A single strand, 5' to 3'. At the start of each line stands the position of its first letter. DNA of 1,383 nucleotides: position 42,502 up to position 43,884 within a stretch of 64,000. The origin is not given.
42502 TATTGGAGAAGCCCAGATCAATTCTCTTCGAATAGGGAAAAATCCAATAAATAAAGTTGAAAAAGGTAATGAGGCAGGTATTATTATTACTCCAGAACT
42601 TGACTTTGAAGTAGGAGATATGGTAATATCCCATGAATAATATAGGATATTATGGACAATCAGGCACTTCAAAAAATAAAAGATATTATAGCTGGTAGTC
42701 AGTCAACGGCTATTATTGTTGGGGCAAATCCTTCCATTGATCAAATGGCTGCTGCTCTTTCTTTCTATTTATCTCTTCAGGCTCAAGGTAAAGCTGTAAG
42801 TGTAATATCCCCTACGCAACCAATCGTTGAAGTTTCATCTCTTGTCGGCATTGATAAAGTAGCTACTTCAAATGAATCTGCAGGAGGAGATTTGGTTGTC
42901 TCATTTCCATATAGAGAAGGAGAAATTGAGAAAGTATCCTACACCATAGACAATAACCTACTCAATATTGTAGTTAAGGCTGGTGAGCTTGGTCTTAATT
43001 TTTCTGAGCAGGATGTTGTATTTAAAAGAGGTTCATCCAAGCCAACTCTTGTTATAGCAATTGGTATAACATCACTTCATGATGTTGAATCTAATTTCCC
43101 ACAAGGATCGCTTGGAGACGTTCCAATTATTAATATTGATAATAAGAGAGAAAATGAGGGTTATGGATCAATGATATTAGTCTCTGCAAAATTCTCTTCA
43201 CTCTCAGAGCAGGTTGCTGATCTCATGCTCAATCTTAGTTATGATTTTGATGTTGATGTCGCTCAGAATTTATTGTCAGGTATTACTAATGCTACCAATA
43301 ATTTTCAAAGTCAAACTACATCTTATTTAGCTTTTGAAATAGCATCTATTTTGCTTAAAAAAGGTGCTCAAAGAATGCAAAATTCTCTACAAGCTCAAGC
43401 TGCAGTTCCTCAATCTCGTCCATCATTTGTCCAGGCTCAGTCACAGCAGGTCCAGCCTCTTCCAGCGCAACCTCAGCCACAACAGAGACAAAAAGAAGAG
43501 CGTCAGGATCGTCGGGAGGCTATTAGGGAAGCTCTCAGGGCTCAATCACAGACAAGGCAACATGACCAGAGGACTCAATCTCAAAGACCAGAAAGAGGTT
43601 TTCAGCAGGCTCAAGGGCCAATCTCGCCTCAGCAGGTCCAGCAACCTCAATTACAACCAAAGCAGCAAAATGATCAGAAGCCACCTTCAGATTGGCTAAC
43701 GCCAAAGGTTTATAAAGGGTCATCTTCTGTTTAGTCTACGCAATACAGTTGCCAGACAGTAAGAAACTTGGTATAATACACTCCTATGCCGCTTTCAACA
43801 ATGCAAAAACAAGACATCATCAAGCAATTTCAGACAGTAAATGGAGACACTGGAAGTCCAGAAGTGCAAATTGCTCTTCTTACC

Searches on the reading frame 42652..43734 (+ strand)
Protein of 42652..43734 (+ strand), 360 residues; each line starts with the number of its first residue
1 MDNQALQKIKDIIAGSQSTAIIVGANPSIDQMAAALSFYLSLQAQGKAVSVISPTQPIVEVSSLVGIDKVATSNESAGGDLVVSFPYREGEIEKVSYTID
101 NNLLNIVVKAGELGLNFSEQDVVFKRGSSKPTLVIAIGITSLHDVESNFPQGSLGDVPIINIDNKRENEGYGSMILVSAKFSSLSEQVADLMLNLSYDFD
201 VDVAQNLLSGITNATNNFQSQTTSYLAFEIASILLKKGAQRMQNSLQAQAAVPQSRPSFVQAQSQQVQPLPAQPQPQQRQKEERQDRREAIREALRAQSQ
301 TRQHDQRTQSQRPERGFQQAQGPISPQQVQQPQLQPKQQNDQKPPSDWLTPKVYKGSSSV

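Call 14: search_protein_families(library=pfam, proteins=[window:42652-43734:+], max_evalue=1)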
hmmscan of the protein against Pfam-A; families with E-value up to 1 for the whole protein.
window:42652-43734:+ (360 aa): 1 family
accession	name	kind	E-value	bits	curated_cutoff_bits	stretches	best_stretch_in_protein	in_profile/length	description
PF03153.18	TFIIA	-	0.31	11.4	36.2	1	210-343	132-241/415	Transcription factor IIA, alpha/beta subunit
